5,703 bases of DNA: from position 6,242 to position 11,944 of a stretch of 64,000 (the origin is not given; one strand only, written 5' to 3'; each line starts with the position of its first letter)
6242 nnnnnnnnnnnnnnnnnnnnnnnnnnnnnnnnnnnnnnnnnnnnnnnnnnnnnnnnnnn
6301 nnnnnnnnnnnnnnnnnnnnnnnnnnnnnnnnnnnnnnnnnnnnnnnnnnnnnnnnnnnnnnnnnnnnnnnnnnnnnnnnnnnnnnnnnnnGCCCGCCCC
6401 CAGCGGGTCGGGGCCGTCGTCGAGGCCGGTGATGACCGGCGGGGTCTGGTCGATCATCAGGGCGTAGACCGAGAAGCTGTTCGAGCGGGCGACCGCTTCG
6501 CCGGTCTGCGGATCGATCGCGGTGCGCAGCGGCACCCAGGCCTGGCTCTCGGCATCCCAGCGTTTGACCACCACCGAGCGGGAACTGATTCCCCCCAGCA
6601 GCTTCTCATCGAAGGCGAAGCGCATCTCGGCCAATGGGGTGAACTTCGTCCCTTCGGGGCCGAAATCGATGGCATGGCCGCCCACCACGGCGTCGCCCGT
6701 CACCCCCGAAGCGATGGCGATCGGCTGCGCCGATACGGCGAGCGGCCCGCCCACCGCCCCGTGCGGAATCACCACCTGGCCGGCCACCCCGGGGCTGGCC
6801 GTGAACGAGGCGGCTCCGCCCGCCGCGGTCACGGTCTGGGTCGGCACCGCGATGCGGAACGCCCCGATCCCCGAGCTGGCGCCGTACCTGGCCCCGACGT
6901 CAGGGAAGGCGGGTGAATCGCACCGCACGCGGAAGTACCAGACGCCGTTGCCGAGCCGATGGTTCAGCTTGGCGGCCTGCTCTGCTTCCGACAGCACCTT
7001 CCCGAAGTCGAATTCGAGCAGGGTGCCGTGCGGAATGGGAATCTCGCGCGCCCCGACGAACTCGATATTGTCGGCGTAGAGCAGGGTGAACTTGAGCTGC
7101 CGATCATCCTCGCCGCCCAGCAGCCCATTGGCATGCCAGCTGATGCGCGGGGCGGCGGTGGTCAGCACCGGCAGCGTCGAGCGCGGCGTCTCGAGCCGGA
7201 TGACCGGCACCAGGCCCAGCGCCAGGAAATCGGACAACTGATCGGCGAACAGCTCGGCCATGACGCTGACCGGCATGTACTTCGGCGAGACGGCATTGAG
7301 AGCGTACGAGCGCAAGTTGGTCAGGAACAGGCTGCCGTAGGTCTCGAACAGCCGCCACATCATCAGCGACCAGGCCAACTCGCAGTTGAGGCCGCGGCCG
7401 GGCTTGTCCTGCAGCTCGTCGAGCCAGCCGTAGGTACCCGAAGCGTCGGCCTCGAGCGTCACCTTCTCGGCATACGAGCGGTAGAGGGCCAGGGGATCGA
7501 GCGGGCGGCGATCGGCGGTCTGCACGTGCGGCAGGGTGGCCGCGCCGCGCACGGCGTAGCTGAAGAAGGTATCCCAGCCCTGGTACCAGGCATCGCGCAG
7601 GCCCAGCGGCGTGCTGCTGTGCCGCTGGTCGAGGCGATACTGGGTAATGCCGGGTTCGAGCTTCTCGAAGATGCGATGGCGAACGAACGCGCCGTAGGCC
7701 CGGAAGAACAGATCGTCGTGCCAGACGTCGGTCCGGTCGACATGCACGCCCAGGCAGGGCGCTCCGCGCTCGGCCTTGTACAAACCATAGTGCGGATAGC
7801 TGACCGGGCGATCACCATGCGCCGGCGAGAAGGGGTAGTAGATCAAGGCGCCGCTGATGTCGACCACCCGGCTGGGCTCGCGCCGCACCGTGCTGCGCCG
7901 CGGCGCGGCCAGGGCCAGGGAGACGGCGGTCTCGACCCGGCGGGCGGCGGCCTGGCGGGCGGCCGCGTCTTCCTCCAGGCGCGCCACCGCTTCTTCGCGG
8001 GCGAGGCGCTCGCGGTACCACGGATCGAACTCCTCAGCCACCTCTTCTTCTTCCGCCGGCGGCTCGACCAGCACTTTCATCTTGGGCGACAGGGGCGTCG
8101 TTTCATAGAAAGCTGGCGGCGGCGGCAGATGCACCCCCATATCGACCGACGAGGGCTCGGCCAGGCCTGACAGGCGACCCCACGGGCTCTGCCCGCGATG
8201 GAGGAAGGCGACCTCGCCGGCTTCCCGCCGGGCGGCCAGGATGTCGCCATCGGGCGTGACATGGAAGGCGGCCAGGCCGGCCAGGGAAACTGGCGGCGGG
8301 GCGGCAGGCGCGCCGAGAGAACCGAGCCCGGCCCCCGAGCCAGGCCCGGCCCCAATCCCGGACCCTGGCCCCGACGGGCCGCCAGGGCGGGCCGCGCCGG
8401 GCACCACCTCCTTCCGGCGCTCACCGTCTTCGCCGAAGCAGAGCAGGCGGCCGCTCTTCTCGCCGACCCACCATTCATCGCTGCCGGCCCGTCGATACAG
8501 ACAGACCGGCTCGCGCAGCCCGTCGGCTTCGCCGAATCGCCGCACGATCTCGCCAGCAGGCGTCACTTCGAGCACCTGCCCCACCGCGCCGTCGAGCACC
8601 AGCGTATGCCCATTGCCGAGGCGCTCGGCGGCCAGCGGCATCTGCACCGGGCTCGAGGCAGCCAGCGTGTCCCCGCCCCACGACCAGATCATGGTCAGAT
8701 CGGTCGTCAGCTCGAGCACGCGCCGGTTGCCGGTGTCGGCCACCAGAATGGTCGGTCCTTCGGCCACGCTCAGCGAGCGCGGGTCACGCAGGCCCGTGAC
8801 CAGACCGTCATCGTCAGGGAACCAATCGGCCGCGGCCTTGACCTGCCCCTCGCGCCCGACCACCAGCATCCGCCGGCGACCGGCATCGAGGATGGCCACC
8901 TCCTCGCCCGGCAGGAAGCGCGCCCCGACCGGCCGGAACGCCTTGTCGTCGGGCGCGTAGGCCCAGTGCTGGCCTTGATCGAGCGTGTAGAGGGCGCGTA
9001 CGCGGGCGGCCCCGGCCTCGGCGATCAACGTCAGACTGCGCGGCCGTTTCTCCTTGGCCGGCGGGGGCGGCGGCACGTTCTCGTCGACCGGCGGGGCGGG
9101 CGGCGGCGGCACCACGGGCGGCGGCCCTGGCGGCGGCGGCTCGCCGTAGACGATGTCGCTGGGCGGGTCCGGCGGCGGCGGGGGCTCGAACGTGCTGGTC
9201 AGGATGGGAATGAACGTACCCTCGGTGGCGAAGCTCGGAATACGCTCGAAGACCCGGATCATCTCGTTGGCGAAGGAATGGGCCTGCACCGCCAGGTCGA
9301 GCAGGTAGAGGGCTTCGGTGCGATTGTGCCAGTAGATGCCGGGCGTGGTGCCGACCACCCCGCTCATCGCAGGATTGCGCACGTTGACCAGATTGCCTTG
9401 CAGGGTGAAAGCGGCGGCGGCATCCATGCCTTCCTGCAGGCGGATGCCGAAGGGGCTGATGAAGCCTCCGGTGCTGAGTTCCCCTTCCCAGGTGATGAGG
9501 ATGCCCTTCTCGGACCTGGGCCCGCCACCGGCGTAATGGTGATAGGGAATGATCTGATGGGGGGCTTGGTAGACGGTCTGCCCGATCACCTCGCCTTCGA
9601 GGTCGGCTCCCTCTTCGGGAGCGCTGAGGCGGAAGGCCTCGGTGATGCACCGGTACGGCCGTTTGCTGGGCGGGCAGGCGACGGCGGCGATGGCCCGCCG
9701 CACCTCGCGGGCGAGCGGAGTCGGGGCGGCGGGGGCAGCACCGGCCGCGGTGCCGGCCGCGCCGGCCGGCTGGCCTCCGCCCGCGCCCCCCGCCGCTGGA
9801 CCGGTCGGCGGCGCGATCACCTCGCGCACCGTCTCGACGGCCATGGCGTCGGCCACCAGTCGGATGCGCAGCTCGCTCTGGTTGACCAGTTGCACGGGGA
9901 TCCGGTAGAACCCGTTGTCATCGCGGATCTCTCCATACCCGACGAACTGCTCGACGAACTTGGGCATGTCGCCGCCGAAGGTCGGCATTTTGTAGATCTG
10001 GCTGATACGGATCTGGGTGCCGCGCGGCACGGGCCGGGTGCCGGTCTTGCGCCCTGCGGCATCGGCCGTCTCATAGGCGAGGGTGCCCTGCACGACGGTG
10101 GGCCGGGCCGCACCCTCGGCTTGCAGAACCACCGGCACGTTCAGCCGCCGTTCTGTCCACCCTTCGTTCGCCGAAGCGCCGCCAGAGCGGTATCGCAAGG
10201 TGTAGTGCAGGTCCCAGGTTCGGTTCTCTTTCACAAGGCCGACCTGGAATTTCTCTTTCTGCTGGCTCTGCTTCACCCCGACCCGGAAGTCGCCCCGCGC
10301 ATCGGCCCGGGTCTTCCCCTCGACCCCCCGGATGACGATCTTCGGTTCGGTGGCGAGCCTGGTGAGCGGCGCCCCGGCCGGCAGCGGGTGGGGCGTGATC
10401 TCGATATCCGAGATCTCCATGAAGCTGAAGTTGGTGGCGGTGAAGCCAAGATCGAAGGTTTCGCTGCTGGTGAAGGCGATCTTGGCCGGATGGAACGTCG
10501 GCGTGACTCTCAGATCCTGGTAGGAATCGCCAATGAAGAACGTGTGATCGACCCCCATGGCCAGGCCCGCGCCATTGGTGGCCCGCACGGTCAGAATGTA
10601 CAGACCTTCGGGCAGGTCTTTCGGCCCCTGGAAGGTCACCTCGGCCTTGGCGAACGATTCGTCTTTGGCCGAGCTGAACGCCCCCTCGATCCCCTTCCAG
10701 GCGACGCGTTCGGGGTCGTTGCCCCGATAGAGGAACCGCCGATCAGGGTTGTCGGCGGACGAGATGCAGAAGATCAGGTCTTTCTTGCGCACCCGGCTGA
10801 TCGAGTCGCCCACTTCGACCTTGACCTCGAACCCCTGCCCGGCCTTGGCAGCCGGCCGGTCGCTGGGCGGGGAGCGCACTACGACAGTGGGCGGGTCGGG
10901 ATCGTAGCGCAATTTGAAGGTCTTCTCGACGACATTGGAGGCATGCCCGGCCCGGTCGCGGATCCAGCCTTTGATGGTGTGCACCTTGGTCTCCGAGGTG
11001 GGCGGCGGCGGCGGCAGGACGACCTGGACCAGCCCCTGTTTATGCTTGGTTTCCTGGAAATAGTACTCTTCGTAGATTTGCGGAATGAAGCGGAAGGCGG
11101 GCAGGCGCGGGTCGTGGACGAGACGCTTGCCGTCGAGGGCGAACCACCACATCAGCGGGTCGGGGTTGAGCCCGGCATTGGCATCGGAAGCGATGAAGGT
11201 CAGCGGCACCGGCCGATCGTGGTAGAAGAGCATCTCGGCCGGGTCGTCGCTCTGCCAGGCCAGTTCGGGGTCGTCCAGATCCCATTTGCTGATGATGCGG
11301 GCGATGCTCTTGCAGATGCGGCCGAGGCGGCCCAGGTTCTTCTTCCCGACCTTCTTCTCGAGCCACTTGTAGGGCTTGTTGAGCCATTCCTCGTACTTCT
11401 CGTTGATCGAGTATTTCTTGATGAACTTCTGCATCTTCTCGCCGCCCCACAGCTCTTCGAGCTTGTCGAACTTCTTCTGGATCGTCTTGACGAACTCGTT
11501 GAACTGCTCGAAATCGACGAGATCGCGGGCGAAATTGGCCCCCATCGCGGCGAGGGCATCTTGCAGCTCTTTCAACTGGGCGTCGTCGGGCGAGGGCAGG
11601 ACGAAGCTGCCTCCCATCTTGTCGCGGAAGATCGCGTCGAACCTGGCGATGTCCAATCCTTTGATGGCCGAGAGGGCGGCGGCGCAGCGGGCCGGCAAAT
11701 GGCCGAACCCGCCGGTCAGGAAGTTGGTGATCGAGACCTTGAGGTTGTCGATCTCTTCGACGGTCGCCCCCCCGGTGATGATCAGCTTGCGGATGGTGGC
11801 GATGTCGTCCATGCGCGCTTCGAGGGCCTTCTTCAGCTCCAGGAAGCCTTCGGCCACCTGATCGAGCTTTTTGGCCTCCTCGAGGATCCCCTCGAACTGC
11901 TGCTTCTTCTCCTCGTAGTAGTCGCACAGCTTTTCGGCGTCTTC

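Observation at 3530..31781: A ~28-kb tricistronic operon: two giant multidomain surface proteins (5201 aa and 3453 aa) bridged by a TPR protein, chained by ATGA start/stop overlaps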

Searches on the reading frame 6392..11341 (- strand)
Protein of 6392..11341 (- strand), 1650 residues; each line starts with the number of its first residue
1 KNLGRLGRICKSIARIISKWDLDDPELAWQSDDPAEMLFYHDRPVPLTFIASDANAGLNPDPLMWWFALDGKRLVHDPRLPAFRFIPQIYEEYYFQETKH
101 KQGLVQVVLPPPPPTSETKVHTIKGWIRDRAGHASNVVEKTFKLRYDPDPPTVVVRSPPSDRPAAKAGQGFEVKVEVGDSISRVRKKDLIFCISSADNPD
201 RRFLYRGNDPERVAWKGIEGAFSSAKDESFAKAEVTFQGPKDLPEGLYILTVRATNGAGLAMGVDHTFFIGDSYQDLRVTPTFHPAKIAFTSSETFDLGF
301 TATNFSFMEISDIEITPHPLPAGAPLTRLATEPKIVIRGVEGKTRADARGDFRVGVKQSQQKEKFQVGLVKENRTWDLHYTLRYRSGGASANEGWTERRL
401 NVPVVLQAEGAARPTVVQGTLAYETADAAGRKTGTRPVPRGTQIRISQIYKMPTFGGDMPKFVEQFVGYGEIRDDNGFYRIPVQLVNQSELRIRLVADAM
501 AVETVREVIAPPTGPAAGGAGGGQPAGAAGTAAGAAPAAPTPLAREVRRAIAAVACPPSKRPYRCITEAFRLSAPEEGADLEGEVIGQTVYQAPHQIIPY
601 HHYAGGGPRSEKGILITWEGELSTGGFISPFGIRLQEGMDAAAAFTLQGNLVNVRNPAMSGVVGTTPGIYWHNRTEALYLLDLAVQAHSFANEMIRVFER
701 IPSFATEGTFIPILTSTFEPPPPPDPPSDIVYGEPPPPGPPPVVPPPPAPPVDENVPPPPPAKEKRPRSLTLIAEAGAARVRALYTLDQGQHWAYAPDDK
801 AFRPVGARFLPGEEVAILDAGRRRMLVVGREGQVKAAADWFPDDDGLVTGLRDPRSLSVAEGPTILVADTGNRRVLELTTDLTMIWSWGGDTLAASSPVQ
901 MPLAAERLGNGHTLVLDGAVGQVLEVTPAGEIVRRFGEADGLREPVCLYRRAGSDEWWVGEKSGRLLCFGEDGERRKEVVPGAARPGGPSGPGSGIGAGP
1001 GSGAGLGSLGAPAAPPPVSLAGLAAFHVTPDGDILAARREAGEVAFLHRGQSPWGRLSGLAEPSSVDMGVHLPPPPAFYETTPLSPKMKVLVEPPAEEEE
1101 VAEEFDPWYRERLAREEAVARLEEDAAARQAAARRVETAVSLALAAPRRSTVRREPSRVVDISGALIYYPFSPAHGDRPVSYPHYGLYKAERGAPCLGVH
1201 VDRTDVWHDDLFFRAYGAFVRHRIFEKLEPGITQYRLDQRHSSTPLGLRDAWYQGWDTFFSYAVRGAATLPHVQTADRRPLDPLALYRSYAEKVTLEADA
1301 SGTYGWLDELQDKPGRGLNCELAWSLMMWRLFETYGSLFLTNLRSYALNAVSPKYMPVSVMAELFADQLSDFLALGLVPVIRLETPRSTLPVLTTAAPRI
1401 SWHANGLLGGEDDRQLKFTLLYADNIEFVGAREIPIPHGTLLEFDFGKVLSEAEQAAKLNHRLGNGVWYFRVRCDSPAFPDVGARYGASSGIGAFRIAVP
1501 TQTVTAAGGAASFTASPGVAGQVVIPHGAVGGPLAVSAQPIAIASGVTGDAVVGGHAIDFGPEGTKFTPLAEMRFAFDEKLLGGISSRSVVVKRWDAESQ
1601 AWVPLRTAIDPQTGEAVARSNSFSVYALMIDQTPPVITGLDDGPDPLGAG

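Call 30: search_solved_structures(query=window:6392-11341:-, max_evalue=0.1)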
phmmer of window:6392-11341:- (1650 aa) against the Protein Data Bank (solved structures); distinct sequences matched with E-value up to 0.1: 25.
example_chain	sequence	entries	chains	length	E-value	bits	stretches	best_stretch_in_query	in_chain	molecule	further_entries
3wwa_A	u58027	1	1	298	1.6e-05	25.4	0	829-880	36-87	Pizza7H protein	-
6ren_A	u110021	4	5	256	1.8e-05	25.3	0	832-880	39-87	3fPizza6-SH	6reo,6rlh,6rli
6rej_A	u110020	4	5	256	3.1e-05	24.4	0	829-880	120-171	Pizza6-SH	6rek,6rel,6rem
3ww9_A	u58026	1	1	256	3.8e-05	24.2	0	832-879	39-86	pizza6 protein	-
7zqg_A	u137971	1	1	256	0.00018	21.9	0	828-879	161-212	Pizza6-KSH-TSH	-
6qsd_A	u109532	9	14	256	0.00021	21.7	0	832-880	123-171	Pizza6S | Pizza6-S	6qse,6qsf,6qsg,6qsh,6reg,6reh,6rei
7zcj_A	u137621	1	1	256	0.00023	21.6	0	834-880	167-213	Pizza6-TNH-TSH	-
7zph_A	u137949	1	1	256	0.00026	21.4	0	829-879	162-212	Pizza6-TNK-RSH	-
6f0t_A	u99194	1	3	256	0.00036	20.9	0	824-881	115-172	Pizza6-SFW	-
7zpw_A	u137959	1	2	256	0.00052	20.4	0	833-880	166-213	Pizza6-TSK-TSH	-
6i37_A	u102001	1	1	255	0.00058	20.2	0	834-880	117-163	nv1Pizza6-AYW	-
6f0s_A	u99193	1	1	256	0.00067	20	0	834-880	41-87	Pizza6-SYW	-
7zq2_A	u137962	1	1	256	0.00077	19.8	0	832-880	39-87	Pizza6-RSH-TSH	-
7zpz_A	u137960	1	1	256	0.0014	19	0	834-880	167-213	Pizza6-TSR-TSH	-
6f0q_A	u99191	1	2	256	0.0014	19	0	833-880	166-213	Pizza6-AYW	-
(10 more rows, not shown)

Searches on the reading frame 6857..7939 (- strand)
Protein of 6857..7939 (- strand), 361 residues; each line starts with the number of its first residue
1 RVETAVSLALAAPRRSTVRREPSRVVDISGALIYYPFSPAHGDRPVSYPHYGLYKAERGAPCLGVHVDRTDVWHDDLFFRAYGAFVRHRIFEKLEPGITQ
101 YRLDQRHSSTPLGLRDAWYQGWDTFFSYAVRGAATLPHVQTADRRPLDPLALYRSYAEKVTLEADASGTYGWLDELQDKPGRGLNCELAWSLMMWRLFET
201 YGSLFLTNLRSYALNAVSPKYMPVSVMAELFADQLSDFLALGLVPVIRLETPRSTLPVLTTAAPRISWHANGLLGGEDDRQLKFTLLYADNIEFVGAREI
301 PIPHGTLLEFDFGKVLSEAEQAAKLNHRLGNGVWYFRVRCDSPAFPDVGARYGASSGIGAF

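Call 55: search_protein_families(library=pfam, proteins=[window:6857-7939:-], max_evalue=1)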
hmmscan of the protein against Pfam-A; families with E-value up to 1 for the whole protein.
window:6857-7939:- (361 aa): 0 families

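Call 74: search_solved_structures(query=A5, max_evalue=1)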
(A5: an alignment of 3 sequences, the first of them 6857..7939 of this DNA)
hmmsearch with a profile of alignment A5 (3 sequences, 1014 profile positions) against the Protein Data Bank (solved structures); distinct sequences matched with E-value up to 1: 25.
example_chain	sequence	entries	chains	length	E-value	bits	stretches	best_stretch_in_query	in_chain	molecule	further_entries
6d69_A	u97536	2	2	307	2.4e-11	45.5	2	137-264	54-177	NHL Repeat Region of D. melanogaster Thin | Thin, isoform D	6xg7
7zqg_A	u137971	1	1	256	0.00041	21.5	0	178-207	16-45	Pizza6-KSH-TSH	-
7zq2_A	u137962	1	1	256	0.00048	21.3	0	178-207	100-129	Pizza6-RSH-TSH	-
6qsd_A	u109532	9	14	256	0.0011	20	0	178-207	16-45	Pizza6S | Pizza6-S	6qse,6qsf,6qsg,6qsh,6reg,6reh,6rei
6f0t_A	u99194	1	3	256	0.0015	19.7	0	178-207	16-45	Pizza6-SFW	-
4zlr_A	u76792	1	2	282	0.0041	18.2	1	178-264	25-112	Brain tumor protein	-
1q7f_A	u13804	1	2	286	0.0043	18.1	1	178-264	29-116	brain tumor CG10719-PA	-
5ex7_A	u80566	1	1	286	0.0044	18.1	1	178-264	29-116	Brain tumor protein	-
8j72_A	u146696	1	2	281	0.0044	18.1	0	178-267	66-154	E3 ubiquitin-protein ligase TRIM71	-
7zph_A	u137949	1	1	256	0.0053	17.8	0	178-207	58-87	Pizza6-TNK-RSH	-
7qrx_A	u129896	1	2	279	0.0056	17.7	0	179-266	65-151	E3 ubiquitin-protein ligase TRIM71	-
9jur_A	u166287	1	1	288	0.0064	17.5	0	179-266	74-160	E3 ubiquitin-protein ligase TRIM71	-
6fpt_A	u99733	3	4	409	0.024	15.7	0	177-267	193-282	E3 ubiquitin-protein ligase TRIM71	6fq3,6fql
6g7w_A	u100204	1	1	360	0.03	15.3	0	140-217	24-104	NHL repeat-containing protein 2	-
7b96_A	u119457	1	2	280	0.13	13.2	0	140-201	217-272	Isoform 2 of Tripartite motif-containing protein 2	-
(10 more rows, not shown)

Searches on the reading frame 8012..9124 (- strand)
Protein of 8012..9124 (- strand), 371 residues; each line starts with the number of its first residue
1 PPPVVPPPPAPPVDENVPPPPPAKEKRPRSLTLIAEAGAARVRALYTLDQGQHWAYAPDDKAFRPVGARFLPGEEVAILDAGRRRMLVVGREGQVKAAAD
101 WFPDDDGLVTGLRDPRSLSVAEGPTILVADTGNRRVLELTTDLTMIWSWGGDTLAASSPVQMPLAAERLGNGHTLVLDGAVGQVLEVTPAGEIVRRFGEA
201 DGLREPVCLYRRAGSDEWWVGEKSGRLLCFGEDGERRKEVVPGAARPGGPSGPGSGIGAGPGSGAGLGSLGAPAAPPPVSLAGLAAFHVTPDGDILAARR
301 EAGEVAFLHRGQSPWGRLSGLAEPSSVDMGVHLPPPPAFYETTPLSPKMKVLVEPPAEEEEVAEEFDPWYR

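Call 55: search_protein_families(library=pfam, proteins=[window:8012-9124:-], max_evalue=1)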
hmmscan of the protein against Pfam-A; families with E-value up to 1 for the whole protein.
window:8012-9124:- (371 aa): 2 families
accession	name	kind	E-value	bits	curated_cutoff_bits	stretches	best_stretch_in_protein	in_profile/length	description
PF01436.27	NHL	-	0.032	14.7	20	0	112-136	1-25/28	NHL repeat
PF17785.7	PUA_3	-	0.12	12.6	22.6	0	164-198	6-40/64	PUA-like domain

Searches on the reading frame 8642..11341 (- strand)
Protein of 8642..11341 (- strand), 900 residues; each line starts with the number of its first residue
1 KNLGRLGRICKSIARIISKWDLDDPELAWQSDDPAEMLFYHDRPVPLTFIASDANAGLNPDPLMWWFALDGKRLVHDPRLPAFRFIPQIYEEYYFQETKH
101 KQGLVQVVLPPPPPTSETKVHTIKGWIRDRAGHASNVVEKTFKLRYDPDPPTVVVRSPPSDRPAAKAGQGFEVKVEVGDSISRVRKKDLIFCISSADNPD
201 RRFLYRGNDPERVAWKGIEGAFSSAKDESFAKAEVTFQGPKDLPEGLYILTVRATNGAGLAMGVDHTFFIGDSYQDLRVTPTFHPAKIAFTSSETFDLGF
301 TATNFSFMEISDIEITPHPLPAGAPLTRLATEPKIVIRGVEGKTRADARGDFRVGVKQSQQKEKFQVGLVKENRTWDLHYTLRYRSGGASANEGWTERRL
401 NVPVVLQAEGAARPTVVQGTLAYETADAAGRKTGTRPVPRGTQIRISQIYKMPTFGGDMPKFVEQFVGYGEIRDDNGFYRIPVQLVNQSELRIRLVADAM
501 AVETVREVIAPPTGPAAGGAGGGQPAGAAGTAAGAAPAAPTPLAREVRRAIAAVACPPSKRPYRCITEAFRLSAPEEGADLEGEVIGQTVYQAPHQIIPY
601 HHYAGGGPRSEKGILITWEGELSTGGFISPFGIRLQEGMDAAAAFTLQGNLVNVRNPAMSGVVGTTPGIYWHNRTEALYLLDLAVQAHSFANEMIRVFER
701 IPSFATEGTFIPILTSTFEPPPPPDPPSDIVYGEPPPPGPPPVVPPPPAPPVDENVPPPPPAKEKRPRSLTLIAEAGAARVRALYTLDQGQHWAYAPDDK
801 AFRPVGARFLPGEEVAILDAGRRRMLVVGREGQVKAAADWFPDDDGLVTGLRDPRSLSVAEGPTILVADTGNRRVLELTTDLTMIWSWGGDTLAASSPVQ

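Call 6: search_protein_families(library=pfam, proteins=[window:8642-11341:-], max_evalue=0.01)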
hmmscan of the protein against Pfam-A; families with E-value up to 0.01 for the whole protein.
window:8642-11341:- (900 aa): 1 family
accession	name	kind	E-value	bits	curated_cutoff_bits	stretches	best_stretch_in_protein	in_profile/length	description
PF00428.24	Ribosomal_60s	-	0.0049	17.8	28.1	0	486-539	16-66/88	60s Acidic ribosomal protein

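Call 20: search_protein_families(library=ncbifam, proteins=[window:8642-11341:-], max_evalue=0.01)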
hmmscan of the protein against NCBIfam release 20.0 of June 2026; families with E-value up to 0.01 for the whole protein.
window:8642-11341:- (900 aa): 0 families

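Call 61: search_protein_families(library=padloc, proteins=[window:8642-11341:-], max_evalue=0.01)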
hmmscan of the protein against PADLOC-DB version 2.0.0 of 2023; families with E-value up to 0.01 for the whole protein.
window:8642-11341:- (900 aa): 0 families

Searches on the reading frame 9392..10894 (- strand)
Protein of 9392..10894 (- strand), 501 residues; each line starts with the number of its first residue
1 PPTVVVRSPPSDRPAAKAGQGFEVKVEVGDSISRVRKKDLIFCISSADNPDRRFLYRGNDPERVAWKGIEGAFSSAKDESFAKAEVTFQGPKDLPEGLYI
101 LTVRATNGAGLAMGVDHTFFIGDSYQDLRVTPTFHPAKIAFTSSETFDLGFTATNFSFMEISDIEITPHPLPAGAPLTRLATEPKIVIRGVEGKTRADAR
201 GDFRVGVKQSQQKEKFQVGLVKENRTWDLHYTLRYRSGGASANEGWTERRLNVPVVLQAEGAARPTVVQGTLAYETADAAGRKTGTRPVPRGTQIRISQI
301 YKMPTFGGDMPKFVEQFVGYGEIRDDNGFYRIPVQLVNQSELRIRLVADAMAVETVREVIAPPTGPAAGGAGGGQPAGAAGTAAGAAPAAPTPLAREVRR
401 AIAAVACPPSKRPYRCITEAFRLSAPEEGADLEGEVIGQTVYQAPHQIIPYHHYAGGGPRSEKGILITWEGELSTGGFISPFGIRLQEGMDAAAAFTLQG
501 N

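Call 55: search_protein_families(library=pfam, proteins=[window:9392-10894:-], max_evalue=1)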
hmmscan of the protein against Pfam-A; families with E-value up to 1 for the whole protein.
window:9392-10894:- (501 aa): 2 families
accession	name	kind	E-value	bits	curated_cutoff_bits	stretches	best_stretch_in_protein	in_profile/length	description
PF00428.24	Ribosomal_60s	-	0.0023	18.9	28.1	1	337-390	16-66/88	60s Acidic ribosomal protein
PF19077.6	Big_13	-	0.21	12.5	27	1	82-111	60-89/102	Bacterial Ig-like domain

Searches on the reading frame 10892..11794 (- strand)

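Call 55: search_protein_families(library=pfam, proteins=[window:10892-11794:-], max_evalue=1)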
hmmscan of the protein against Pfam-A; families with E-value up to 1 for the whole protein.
window:10892-11794:- (301 aa): 1 family
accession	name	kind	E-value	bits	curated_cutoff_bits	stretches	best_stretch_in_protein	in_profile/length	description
PF04127.22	DFP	-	0.012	15.9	22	1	2-42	4-43/186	DNA/pantothenate metabolism flavoprotein C-terminal domain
